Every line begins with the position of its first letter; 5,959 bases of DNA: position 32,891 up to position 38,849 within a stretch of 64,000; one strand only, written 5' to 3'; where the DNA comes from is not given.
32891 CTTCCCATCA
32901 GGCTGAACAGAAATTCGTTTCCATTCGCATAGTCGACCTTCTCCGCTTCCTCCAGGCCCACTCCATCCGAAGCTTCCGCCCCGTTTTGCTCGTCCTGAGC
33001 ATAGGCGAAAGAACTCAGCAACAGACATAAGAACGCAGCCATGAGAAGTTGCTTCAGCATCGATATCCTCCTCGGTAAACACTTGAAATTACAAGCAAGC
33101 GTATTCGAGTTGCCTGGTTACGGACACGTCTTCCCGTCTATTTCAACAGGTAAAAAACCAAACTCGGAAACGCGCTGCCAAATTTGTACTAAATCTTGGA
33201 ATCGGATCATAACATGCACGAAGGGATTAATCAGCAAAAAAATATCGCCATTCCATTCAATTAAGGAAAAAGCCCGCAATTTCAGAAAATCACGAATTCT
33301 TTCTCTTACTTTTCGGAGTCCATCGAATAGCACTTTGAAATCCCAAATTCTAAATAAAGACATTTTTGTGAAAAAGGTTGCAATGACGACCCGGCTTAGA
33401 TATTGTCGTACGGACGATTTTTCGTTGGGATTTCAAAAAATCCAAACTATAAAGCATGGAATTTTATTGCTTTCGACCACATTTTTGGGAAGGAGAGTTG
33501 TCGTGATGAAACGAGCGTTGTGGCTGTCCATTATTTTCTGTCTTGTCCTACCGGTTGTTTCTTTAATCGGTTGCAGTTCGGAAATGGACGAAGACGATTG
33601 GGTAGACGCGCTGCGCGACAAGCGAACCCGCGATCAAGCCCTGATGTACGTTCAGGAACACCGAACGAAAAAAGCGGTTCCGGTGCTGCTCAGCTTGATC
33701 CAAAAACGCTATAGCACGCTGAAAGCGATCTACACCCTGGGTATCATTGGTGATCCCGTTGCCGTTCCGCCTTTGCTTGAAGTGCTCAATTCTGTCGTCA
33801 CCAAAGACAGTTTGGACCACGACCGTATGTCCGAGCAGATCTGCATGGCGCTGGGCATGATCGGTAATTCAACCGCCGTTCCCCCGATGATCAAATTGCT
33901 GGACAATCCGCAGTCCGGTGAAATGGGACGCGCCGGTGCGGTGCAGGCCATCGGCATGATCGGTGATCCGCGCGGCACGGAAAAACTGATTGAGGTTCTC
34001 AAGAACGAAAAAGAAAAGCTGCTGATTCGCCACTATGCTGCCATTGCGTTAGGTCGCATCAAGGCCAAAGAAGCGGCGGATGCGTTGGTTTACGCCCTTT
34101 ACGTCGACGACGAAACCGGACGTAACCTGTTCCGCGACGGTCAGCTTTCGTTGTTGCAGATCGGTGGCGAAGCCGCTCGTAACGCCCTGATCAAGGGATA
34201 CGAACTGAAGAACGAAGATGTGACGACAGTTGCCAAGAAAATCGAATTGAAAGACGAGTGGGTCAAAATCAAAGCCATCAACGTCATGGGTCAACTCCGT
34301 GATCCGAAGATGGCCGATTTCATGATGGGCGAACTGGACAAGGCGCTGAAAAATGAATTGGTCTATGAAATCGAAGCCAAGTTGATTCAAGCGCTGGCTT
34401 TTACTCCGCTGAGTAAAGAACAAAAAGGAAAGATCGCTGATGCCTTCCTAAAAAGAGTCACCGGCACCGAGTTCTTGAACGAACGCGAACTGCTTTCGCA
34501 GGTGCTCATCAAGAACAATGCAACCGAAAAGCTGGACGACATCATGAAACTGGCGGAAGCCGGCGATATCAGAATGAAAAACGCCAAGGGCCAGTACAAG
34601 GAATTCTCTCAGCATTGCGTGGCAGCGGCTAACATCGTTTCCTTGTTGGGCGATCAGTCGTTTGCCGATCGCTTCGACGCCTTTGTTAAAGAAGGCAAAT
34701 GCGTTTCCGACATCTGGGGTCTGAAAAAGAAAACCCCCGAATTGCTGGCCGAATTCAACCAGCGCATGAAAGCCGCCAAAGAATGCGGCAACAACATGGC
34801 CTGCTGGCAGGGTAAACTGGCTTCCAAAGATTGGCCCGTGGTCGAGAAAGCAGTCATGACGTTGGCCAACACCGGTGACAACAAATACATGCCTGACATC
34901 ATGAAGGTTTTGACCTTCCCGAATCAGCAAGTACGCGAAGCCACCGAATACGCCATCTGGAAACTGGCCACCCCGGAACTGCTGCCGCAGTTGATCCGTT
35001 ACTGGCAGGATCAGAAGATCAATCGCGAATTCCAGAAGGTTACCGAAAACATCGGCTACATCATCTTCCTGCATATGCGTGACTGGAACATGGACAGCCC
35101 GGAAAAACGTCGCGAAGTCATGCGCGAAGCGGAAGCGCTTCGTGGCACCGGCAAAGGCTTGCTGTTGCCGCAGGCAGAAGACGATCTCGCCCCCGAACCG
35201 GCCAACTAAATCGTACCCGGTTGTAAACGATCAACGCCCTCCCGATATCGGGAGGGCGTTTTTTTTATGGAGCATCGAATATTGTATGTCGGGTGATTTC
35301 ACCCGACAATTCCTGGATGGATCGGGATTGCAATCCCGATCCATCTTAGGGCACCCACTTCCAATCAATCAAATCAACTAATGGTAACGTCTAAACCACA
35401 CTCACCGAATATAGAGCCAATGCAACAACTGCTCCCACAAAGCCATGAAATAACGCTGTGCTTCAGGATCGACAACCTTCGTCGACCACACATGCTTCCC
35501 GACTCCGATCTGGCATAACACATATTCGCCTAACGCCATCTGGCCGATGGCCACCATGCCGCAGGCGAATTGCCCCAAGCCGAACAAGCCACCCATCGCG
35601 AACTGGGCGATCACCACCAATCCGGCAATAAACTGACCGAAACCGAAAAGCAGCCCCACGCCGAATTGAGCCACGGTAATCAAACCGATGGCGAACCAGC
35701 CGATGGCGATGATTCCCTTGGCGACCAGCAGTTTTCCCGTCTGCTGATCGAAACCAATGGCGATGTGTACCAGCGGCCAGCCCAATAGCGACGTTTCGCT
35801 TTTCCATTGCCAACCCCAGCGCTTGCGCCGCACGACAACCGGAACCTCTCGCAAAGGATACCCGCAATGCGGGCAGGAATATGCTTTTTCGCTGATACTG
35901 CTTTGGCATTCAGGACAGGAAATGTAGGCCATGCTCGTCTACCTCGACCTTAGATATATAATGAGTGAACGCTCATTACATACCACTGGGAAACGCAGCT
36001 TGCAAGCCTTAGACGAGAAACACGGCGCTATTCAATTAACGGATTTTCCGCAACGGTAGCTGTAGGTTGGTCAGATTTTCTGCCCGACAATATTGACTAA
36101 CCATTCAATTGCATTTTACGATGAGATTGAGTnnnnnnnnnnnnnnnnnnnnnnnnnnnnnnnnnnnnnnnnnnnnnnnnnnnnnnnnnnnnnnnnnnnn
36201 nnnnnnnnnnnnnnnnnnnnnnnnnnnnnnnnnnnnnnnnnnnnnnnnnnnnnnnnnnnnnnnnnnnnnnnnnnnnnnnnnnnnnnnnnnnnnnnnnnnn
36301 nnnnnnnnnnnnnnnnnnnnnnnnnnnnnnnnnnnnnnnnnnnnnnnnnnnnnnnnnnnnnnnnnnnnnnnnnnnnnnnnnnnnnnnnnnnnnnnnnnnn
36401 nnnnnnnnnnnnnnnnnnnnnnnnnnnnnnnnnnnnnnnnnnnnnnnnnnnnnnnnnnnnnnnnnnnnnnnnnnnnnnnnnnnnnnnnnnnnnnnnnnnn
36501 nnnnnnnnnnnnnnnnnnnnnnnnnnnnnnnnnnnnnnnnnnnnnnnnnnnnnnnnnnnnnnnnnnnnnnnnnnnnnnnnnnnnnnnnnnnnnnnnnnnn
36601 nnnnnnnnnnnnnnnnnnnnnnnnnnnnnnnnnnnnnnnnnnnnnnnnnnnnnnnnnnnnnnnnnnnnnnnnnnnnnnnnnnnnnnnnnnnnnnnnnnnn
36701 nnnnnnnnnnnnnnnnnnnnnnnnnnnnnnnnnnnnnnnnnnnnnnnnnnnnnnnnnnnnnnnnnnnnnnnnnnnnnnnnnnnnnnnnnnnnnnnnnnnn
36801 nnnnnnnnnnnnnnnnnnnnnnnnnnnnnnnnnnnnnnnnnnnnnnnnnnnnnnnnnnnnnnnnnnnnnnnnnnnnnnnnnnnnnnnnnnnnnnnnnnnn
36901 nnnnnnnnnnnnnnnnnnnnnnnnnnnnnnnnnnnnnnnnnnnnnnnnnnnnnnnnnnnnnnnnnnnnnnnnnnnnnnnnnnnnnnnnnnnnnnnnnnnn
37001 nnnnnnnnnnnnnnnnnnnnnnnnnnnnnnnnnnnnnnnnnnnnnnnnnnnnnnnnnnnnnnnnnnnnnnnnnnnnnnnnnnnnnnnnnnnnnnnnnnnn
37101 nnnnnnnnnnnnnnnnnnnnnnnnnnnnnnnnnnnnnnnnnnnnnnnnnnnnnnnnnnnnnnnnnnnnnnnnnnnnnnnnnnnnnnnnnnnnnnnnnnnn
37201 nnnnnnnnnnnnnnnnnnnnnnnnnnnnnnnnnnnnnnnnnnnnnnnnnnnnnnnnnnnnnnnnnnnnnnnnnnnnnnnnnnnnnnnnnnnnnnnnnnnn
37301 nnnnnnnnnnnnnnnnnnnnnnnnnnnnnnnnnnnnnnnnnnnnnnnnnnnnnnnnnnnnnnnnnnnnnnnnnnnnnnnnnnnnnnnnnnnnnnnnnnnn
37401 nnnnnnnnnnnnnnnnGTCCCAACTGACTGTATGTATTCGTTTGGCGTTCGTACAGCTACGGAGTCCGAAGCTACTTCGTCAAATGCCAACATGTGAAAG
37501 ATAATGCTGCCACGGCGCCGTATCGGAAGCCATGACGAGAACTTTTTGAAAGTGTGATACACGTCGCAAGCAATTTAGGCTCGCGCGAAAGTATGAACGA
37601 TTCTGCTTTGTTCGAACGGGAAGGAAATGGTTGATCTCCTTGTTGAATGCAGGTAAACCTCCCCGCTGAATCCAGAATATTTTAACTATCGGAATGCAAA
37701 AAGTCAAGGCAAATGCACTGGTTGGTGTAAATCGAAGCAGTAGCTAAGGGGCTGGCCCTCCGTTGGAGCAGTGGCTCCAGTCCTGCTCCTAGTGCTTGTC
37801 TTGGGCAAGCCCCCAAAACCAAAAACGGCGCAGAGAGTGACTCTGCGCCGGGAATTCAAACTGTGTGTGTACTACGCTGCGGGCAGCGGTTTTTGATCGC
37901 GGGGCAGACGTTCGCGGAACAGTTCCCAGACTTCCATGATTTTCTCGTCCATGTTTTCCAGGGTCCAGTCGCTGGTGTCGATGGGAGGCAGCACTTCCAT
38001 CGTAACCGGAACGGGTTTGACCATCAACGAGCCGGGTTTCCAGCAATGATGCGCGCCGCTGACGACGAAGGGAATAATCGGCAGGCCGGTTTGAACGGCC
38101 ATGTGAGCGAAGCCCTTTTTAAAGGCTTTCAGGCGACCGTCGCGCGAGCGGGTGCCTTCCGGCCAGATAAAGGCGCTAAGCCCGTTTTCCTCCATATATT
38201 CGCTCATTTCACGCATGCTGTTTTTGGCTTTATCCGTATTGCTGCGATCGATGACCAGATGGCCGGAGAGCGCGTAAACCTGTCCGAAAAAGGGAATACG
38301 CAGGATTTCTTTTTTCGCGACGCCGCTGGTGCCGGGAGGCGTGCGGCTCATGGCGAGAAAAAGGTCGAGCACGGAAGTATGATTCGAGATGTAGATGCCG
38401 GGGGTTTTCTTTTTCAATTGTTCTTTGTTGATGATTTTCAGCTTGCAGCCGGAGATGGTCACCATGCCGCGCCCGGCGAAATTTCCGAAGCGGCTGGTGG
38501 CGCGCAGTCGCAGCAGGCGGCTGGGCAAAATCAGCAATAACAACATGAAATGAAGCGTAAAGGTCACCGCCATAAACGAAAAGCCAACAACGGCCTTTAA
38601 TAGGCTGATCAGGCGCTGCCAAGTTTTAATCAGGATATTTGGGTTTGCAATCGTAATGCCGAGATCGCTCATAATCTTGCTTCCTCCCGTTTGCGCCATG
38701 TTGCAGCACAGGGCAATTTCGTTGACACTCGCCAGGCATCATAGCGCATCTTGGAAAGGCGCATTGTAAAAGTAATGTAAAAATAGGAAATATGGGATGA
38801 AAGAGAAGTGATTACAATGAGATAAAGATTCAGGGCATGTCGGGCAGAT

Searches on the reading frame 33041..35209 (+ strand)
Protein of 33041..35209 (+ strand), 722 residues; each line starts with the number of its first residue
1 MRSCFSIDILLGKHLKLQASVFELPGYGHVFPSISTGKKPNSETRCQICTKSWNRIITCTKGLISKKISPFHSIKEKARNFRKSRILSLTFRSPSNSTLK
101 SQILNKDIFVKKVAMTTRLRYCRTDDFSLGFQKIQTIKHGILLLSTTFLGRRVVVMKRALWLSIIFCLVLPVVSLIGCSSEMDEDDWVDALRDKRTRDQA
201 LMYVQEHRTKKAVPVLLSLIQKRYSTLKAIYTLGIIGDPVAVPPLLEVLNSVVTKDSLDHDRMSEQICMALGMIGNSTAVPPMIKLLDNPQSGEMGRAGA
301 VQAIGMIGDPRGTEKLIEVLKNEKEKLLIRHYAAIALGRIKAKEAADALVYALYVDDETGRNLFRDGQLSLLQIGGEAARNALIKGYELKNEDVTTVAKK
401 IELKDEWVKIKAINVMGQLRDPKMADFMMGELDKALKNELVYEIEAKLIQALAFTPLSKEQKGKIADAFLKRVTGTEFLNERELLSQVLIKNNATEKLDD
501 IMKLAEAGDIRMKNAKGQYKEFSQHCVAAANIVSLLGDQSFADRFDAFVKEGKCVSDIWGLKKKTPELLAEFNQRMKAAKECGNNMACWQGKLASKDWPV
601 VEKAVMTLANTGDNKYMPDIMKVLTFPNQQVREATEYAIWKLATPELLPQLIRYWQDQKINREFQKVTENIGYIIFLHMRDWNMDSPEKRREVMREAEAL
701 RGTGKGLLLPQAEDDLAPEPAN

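Call 22: search_protein_families(library=pfam, proteins=[window:33041-35209:+], max_evalue=0.001)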
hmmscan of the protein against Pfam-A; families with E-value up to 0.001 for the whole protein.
window:33041-35209:+ (722 aa): 3 families
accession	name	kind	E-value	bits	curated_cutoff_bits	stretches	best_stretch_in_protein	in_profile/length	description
PF13646.12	HEAT_2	-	1.4e-29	102.6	27.7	3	265-325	18-76/88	HEAT repeats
PF03130.22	HEAT_PBS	-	1.7e-22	77.8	20.9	0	229-250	5-26/27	PBS lyase HEAT-like repeat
PF13513.12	HEAT_EZ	-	1e-06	29.5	27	0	279-307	29-55/55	HEAT-like repeat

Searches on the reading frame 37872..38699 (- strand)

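Call 22: search_protein_families(library=pfam, proteins=[window:37872-38699:-], max_evalue=0.001)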
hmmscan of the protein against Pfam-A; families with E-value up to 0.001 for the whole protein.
window:37872-38699:- (275 aa): 1 family
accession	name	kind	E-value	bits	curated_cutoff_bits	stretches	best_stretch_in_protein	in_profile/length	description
PF01553.26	Acyltransferase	-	1.8e-32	112.4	23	1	87-214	2-132/132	Acyltransferase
